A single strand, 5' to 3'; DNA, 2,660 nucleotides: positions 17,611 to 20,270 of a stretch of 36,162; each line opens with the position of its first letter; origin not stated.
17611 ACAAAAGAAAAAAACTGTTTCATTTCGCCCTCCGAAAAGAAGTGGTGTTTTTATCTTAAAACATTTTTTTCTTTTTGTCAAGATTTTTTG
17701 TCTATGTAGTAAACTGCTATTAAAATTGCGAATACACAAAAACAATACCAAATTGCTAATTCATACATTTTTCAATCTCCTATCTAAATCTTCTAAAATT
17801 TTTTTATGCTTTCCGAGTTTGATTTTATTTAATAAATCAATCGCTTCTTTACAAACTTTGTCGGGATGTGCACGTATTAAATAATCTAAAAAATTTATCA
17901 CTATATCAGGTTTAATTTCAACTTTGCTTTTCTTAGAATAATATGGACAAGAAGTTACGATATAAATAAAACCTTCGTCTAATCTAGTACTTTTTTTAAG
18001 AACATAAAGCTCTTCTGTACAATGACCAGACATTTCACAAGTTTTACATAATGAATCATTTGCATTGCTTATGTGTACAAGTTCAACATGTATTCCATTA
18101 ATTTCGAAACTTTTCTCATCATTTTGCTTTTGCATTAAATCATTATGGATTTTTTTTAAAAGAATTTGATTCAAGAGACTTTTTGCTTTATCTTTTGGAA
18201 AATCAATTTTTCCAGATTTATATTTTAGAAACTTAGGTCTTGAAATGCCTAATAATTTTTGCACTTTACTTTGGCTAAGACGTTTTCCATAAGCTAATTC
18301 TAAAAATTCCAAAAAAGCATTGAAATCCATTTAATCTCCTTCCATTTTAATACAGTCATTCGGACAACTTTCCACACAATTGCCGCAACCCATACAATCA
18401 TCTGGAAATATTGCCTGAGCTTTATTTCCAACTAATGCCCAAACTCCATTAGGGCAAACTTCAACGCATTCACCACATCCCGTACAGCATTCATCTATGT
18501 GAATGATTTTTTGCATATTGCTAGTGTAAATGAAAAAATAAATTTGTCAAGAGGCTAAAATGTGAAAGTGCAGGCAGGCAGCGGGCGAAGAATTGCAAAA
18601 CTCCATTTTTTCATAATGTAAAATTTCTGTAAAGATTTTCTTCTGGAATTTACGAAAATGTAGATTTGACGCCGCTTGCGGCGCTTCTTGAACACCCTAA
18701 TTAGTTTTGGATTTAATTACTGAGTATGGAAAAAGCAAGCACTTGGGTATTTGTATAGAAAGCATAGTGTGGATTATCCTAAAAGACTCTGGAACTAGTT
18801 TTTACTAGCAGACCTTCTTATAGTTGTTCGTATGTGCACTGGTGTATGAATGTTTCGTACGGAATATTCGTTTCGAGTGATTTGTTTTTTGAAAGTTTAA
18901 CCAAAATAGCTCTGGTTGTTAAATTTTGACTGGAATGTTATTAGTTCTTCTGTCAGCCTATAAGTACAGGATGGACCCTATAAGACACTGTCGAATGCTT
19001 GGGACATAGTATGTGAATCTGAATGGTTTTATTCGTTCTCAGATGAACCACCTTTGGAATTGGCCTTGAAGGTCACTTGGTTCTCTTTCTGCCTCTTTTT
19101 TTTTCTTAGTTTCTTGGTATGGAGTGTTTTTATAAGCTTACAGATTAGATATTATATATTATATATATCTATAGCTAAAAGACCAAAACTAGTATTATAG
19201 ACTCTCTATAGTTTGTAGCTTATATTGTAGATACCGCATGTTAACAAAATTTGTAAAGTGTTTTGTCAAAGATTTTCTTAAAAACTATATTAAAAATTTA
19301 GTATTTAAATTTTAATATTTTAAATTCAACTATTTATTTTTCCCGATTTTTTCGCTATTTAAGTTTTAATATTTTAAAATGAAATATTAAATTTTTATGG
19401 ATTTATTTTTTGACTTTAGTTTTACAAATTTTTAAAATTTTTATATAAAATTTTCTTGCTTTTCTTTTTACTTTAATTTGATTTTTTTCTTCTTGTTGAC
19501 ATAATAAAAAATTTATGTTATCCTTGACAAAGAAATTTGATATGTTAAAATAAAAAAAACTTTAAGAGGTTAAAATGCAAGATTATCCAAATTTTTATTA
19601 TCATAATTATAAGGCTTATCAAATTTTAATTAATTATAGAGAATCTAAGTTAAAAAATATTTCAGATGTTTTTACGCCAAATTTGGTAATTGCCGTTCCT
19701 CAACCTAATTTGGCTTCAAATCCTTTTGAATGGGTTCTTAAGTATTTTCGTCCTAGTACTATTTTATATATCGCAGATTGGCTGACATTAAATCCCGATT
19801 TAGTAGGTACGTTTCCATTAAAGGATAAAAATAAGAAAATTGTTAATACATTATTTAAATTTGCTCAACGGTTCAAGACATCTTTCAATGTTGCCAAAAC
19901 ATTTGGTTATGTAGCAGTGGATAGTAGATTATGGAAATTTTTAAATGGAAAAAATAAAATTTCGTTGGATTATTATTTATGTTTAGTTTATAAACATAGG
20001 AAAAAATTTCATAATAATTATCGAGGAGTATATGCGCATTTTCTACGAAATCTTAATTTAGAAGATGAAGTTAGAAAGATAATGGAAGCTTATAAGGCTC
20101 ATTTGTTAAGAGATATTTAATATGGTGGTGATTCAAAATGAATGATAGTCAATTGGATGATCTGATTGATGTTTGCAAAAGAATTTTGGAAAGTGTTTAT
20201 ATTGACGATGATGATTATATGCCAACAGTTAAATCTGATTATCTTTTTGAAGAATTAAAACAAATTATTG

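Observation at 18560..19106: About 550-nt ORF-free, GC-elevated, G+U-rich island between the two arms: candidate large structured RNA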

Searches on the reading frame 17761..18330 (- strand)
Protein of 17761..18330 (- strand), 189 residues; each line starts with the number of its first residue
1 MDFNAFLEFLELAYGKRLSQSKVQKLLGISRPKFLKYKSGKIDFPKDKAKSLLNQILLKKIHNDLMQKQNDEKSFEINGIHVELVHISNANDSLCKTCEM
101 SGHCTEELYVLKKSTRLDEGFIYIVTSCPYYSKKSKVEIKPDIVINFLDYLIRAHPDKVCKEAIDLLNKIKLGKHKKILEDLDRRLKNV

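Call 12: search_protein_families(library=pfam, proteins=[window:17761-18330:-], max_evalue=0.01)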
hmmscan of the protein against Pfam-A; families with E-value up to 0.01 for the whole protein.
window:17761-18330:- (189 aa): 0 families

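Call 13: search_protein_families(library=phrogs, proteins=[window:17761-18330:-], max_evalue=0.001)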
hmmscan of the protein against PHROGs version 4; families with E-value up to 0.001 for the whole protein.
window:17761-18330:- (189 aa): 0 families

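Call 15: find_related_loci(query=window:17761-18330:-, collection=viral_contigs, flank=4000)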
Query window:17761-18330:- (189 aa) in viral_contigs; peptide patterns used: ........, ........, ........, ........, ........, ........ (x = any residue, [..] = any of these).
21 stretches matched a pattern, but none encodes a relative of the query by tblastn (E <= 1e-3).

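Call 23: find_homologous_proteins(query=window:17761-18330:-, max_evalue=0.001)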
Query window:17761-18330:- (189 aa): 3 proteins with E <= 0.001 among 186 candidates.
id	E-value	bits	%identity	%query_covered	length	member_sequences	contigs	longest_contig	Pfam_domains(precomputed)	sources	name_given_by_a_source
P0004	4.2e-114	397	96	100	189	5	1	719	-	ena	-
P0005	9.4e-106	369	87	100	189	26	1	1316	-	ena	-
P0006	3.8e-87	309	74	100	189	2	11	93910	-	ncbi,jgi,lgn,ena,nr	ncbi:helix-turn-helix transcriptional regulator [bacterium]|nr:helix-turn-helix transcriptional regu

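Call 26: find_encoding_contigs(protein=P0005, flank=4000, max_places=10)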
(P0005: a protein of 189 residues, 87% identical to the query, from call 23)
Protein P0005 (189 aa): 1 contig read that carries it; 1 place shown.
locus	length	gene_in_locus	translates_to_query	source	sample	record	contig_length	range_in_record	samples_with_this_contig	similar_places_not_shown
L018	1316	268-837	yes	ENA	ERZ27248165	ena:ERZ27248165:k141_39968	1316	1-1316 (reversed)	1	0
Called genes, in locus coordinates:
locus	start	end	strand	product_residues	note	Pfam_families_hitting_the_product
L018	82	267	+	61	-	PF13183:Fer4_8 (faint), PF00037:Fer4 (weak), PF13237:Fer4_10, PF14697:Fer4_21, PF12838:Fer4_7, PF13187:Fer4_9, PF12797:Fer4_2 (weak), PF00037:Fer4, +5 more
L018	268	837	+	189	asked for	-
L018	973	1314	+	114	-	?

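Call 79: search_protein_families(library=ncbifam, proteins=[window:17761-18330:-], max_evalue=0.1)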
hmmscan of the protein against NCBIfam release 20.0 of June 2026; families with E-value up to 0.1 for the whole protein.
window:17761-18330:- (189 aa): 1 family
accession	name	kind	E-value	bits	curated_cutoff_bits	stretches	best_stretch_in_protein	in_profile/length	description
TIGR03830.1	CxxCG_CxxCG_HTH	subfamily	0.065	13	61.8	0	17-54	78-114/127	type II TA system antitoxin MqsA family protein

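Call 81: search_solved_structures(query=window:17761-18330:-, max_evalue=10)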
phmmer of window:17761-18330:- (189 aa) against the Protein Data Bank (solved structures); distinct sequences matched with E-value up to 10: 2.
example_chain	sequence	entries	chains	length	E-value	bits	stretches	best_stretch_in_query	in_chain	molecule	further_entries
2glz_A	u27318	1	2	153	0.93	12.6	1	149-185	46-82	similar to Formylmethanofuran dehydrogenase subunit E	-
6af3_B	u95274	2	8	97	1.2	12.3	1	7-48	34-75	HigA antitoxin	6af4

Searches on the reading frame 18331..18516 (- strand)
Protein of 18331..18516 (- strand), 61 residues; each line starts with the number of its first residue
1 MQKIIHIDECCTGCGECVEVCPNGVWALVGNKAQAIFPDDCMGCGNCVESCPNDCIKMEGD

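Call 12: search_protein_families(library=pfam, proteins=[window:18331-18516:-], max_evalue=0.01)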
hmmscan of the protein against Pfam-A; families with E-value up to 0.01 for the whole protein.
window:18331-18516:- (61 aa): 14 families
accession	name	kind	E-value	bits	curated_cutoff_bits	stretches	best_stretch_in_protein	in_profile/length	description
PF00037.32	Fer4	-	1e-13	50.9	21.1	2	36-57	3-24/24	4Fe-4S binding domain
PF12838.12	Fer4_7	-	6e-13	49.5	27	3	11-55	2-52/52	4Fe-4S dicluster domain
PF13237.11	Fer4_10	-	1.6e-11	44.3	25.5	1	4-52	2-53/53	4Fe-4S dicluster domain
PF12797.12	Fer4_2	-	1.5e-10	40.7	24.5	2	35-52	4-21/22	4Fe-4S binding domain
PF14697.11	Fer4_21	-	2.1e-09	37.8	35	1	8-58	4-59/59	4Fe-4S dicluster domain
PF13187.11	Fer4_9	-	9.8e-09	35.6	27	1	11-56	2-52/52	4Fe-4S dicluster domain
PF25160.1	LdpA_Fe-S-bd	-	1.6e-07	31.4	27.6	1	33-58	20-45/49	LdpA Fe-S cluster-binding domain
PF12798.12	Fer4_3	-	2.1e-07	31.7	27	1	11-24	1-14/15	4Fe-4S binding domain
PF12837.12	Fer4_6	-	2.9e-07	30.5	25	1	11-26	9-24/24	4Fe-4S binding domain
PF13183.11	Fer4_8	-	9.6e-07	29.7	27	2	9-25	52-68/68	4Fe-4S dicluster domain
PF12800.12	Fer4_4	-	1e-06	29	24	1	38-53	1-16/17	4Fe-4S binding domain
PF13484.11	Fer4_16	-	1.1e-06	29.7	30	1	10-24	1-15/66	4Fe-4S double cluster binding domain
PF13534.11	Fer4_17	-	0.00048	21.1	22.2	0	33-54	38-59/61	4Fe-4S dicluster domain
PF17179.9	Fer4_22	-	0.0023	19.2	27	0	39-53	79-93/95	4Fe-4S dicluster domain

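Call 13: search_protein_families(library=phrogs, proteins=[window:18331-18516:-], max_evalue=0.001)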
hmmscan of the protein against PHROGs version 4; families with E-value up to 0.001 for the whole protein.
window:18331-18516:- (61 aa): 1 family
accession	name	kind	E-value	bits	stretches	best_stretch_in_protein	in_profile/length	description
phrog_29963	-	unknown function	0.00056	20.5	0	11-59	61-119/192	-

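Call 17: find_encoding_contigs(protein=window:18331-18516:-, flank=3000, max_places=10)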
Protein window:18331-18516:- (61 aa): 7 contigs read that carry it; 7 places shown.
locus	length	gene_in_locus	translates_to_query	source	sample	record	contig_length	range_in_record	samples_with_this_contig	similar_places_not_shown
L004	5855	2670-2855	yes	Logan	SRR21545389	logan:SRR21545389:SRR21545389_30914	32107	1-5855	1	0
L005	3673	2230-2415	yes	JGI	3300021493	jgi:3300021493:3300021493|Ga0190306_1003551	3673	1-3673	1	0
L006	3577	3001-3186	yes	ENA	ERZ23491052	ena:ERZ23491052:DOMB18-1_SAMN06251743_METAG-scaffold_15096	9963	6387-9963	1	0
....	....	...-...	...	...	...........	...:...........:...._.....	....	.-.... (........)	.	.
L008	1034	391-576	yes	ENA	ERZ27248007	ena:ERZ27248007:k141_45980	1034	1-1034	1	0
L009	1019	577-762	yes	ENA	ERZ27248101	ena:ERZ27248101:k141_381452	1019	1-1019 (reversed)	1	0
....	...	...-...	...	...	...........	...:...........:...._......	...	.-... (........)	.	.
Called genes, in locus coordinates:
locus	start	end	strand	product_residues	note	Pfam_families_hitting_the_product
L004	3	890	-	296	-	?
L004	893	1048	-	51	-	-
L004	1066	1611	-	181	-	-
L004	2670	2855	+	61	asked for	PF13183:Fer4_8 (faint), PF00037:Fer4 (weak), PF13237:Fer4_10, PF14697:Fer4_21, PF12838:Fer4_7, PF13187:Fer4_9, PF12797:Fer4_2 (weak), PF00037:Fer4 (weak), +5 more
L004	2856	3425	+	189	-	-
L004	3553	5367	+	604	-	PF13597:NRDD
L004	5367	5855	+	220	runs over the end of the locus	PF13353:Fer4_12, PF04055:Radical_SAM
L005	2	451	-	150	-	?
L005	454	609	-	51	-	-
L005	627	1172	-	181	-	-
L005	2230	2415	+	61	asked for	PF13183:Fer4_8 (faint), PF00037:Fer4 (weak), PF13237:Fer4_10, PF14697:Fer4_21, PF12838:Fer4_7, PF13187:Fer4_9, PF12797:Fer4_2 (weak), PF00037:Fer4 (weak), +5 more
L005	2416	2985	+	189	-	-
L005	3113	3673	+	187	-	?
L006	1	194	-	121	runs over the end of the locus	-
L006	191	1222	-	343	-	PF00149:Metallophos (weak)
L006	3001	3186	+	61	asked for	PF13183:Fer4_8 (faint), PF00037:Fer4 (weak), PF13237:Fer4_10, PF14697:Fer4_21, PF12838:Fer4_7, PF13187:Fer4_9, PF12797:Fer4_2 (weak), PF00037:Fer4 (weak), +5 more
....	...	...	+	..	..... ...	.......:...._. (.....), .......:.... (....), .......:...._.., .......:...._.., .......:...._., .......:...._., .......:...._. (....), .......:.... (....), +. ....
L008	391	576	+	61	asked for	PF13183:Fer4_8 (faint), PF00037:Fer4 (weak), PF13237:Fer4_10, PF14697:Fer4_21, PF12838:Fer4_7, PF13187:Fer4_9, PF12797:Fer4_2 (weak), PF00037:Fer4 (weak), +5 more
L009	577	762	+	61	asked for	PF13183:Fer4_8 (faint), PF00037:Fer4 (weak), PF13237:Fer4_10, PF14697:Fer4_21, PF12838:Fer4_7, PF13187:Fer4_9, PF12797:Fer4_2 (weak), PF00037:Fer4 (weak), +5 more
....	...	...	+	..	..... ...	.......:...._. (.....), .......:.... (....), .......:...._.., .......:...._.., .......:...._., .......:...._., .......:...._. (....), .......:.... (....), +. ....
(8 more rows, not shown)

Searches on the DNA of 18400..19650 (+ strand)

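Call 5: search_rna_families(source=window, start=18400, end=19650, threshold=evalue, max_evalue=10, show_alignments=3)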
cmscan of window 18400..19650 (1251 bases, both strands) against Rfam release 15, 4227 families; matches with E-value up to 10: 3.
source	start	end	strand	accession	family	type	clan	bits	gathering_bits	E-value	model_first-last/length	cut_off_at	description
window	18486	18556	-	RF00187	SNORD102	Gene; snRNA; snoRNA; CD-box;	-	22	47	1.4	1-72/72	no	Small nucleolar RNA SNORD102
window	18458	18509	+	RF01366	CRISPR-DR53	Gene; CRISPR;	-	17.2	45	5.1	1-37/37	no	CRISPR RNA direct repeat element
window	19538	19569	+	RF02925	6A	Gene; sRNA;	-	16.2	41.2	9.1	1-52/52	no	6A RNA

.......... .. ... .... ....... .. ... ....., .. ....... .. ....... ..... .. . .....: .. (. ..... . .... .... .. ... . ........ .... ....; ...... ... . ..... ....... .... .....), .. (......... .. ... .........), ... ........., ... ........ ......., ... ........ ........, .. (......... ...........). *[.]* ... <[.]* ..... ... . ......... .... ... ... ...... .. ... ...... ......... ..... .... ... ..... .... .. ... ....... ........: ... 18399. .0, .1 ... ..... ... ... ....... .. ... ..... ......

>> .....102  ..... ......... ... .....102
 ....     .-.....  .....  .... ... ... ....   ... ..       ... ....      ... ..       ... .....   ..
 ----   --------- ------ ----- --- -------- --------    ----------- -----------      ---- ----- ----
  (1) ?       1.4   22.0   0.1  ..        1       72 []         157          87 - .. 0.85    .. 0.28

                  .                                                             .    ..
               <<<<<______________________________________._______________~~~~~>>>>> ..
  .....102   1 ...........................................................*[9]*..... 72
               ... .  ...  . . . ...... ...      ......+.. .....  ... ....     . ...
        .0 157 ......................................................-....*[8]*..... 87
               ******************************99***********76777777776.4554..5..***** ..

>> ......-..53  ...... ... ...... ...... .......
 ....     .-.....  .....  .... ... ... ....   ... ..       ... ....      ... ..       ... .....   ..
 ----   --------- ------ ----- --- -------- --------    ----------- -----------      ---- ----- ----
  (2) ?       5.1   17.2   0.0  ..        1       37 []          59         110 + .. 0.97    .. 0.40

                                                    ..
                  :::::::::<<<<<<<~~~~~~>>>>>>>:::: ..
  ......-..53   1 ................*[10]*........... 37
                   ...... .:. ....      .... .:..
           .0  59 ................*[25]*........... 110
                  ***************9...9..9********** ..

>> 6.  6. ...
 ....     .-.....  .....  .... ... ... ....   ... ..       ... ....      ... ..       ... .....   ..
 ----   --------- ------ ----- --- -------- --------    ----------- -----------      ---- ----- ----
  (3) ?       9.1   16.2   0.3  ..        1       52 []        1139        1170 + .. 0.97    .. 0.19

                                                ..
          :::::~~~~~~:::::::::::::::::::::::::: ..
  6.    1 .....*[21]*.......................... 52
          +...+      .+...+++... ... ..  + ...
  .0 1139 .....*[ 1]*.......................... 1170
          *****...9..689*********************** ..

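Call 9: search_dna_similar(query=window:18500-19580:+, collection=phages, mode=distant, max_rows=30)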
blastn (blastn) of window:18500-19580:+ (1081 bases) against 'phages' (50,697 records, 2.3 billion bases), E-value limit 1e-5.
No match.

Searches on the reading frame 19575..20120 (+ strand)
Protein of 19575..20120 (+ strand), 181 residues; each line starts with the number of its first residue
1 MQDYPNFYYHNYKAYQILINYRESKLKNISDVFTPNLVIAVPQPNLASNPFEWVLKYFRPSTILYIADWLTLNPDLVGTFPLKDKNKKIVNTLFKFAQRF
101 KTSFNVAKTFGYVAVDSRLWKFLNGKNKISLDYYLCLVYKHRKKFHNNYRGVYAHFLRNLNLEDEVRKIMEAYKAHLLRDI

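Call 12: search_protein_families(library=pfam, proteins=[window:19575-20120:+], max_evalue=0.01)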
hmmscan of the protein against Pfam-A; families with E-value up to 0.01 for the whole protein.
window:19575-20120:+ (181 aa): 0 families

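Call 13: search_protein_families(library=phrogs, proteins=[window:19575-20120:+], max_evalue=0.001)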
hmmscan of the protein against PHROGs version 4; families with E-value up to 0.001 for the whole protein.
window:19575-20120:+ (181 aa): 0 families

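Call 14: find_related_loci(query=window:19575-20120:+, collection=viral_contigs, flank=4000)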
Query window:19575-20120:+ (181 aa) in viral_contigs; peptide patterns used: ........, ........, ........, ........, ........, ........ (x = any residue, [..] = any of these).
19 stretches matched a pattern, but none encodes a relative of the query by tblastn (E <= 1e-3).

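Call 16: find_encoding_contigs(protein=window:19575-20120:+, flank=3000, max_places=10)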
Protein window:19575-20120:+ (181 aa): 3 contigs read that carry it; 3 places shown.
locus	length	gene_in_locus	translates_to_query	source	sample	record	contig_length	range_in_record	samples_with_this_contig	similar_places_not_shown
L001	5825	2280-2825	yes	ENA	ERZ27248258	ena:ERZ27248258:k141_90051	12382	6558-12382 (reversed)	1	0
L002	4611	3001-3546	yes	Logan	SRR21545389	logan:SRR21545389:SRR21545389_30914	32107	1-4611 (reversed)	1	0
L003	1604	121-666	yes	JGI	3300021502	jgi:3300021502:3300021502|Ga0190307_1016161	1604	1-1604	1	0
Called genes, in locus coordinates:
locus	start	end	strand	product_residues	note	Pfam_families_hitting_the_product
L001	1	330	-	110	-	?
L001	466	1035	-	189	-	-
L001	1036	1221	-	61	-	PF13183:Fer4_8 (faint), PF00037:Fer4 (weak), PF13237:Fer4_10, PF14697:Fer4_21, PF12838:Fer4_7, PF13187:Fer4_9, PF12797:Fer4_2 (weak), PF00037:Fer4 (weak), +5 more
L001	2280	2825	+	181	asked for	-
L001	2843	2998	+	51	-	-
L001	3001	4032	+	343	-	PF00149:Metallophos (weak)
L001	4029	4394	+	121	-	-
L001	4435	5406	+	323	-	PF00154:RecA_N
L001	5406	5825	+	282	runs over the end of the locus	PF00149:Metallophos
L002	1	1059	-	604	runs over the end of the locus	PF13597:NRDD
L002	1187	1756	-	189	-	-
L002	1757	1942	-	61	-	PF13183:Fer4_8 (faint), PF00037:Fer4 (weak), PF13237:Fer4_10, PF14697:Fer4_21, PF12838:Fer4_7, PF13187:Fer4_9, PF12797:Fer4_2 (weak), PF00037:Fer4 (weak), +5 more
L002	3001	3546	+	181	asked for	-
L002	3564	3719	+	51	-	-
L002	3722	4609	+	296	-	?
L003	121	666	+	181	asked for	-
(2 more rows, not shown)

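Call 22: find_homologous_proteins(query=window:19575-20120:+, max_evalue=0.001)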
Query window:19575-20120:+ (181 aa): 3 proteins with E <= 0.001 among 46 candidates.
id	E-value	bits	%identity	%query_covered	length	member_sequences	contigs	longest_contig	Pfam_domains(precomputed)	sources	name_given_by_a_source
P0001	9.6e-118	409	100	100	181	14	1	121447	-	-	-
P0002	8.6e-98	344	81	100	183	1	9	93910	-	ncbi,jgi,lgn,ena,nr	ncbi:hypothetical protein J7J62_08175 [bacterium]|nr:hypothetical protein [bacterium]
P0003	4.5e-66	240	62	96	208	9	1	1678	-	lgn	-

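Call 24: find_encoding_contigs(protein=P0002, flank=4000, max_places=10)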
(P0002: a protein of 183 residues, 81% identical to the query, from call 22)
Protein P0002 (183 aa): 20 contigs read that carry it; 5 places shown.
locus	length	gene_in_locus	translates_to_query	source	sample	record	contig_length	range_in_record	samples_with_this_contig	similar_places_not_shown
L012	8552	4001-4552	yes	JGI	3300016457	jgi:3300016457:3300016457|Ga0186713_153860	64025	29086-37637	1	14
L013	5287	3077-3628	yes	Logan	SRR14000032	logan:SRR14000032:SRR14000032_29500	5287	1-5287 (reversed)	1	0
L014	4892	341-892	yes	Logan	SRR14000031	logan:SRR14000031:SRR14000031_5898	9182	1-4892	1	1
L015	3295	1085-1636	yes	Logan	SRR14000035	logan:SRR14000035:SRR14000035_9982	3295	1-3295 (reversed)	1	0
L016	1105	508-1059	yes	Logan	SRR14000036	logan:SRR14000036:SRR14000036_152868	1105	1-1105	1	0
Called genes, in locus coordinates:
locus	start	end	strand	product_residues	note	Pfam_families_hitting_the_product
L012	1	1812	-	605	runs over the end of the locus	PF13597:NRDD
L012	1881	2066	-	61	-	-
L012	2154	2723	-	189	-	-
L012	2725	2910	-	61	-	PF12797:Fer4_2 (faint), PF13183:Fer4_8 (faint), PF13237:Fer4_10, PF25160:LdpA_Fe-S-bd (faint), PF14697:Fer4_21, PF12838:Fer4_7 (weak), PF13187:Fer4_9, PF00037:Fer4 (weak), +3 more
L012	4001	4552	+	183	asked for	-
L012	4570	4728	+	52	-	-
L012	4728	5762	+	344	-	PF00149:Metallophos (weak)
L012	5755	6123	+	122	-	-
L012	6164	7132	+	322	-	PF00154:RecA_N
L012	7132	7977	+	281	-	PF00149:Metallophos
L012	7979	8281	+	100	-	-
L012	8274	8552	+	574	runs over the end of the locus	PF02463:SMC_N, PF13175:AAA_15 (faint), PF13476:AAA_23 (faint)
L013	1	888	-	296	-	?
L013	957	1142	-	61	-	-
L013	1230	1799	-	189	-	-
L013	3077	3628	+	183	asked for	-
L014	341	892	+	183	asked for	-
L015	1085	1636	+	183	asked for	-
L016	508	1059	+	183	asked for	-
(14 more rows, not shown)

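Call 25: find_encoding_contigs(protein=P0003, flank=4000, max_places=10)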
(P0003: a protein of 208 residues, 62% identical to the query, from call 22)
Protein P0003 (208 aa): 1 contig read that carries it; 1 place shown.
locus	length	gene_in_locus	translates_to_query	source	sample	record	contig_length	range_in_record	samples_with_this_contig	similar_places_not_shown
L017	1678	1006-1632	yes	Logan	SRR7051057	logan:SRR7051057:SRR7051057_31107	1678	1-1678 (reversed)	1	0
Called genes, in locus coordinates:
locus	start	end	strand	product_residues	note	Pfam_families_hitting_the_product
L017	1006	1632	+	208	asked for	-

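Call 37: find_related_loci(query=A2, collection=metagenome_contigs, flank=3500)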
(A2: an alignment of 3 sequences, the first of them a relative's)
Query A2 (181 aa) in metagenome_contigs; peptide patterns used: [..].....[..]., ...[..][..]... (x = any residue, [..] = any of these).
156 stretches matched a pattern; 6 encode a relative of the query (tblastn E <= 1e-3); 6 distinct loci.
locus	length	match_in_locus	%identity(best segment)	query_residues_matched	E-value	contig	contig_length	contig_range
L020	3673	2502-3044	99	1-181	9e-124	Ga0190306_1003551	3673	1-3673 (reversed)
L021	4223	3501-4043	93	1-181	5e-116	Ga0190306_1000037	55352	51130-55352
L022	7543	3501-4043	93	1-181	9e-116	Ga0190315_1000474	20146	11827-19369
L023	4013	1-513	96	11-181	1e-111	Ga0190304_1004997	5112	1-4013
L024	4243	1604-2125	62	1-174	3e-71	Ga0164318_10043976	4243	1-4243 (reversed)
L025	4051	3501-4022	62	1-174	2e-71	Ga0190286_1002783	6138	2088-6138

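Call 49: find_related_loci(query=A2, collection=genome_contigs, flank=3500)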
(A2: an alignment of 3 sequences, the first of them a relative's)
Query A2 (181 aa) in genome_contigs; peptide patterns used: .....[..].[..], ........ (x = any residue, [..] = any of these).
53 stretches matched a pattern, but none encodes a relative of the query by tblastn (E <= 1e-3).

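Call 79: search_protein_families(library=ncbifam, proteins=[window:19575-20120:+], max_evalue=0.1)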
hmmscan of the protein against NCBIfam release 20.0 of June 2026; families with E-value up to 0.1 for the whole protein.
window:19575-20120:+ (181 aa): 1 family
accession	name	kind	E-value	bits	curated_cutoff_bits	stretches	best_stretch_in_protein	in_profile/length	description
NF038310.1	lysogeny_AimR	equivalog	0.0018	17.4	70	1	106-173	15-79/365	AimR family lysis-lysogeny pheromone receptor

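Call 80: search_solved_structures(query=A2, max_evalue=10)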
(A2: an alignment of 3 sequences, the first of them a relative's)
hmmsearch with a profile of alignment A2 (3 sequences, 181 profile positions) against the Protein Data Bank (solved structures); distinct sequences matched with E-value up to 10: 7.
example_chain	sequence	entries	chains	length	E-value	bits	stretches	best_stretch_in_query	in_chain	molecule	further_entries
5h4r_A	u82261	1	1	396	0.14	15.1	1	6-67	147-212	Beta-1,3-1,4-glucanase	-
5t5h_S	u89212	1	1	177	0.48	13.3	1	111-175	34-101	60S ribosomal protein L18a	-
2os0_A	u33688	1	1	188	0.55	13.1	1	111-161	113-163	Peptide deformylase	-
4v8m_BS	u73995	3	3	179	0.56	13.1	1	111-175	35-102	60S RIBOSOMAL PROTEIN L18A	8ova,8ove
2os1_A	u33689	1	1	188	0.64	12.9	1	111-161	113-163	Peptide deformylase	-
3g6n_A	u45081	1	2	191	1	12.2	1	111-161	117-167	Peptide deformylase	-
3cmd_A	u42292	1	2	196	1.1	12.2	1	111-161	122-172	Peptide deformylase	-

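Call 87: predict_structure(alignment_id=A2)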
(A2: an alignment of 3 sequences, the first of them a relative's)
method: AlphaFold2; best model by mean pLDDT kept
length: 181 residues; sequences in the alignment: 3
mean_pLDDT: 43.5   pTM: 0.31
mean pLDDT of the five models: 43.5, 40.7, 38.5, 36.8, 36.7
residues with pLDDT >= 90: 0; 70-90: 0; 50-70: 47; < 50: 134
segments of 3 or more residues with pLDDT < 50: 1-53, 55-61, 72-82, 107-115, 125-133, 141-155, 157-181
pLDDT, mean of each block of 10 residues (from residue 1): 25 32 32 34 42 48 51 47 52 58 49 47 50 50 46 45 44 32 25
secondary structure, 60 per line:
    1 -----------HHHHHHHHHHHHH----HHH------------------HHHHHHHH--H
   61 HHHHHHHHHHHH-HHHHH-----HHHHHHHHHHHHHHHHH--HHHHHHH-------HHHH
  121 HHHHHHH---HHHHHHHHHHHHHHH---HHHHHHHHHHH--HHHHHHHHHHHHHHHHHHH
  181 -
elements in order: H12-24 H50-57 H60-72 H74-78 H84-100 H103-109 H117-127 H131-145 H149-159 H162-180
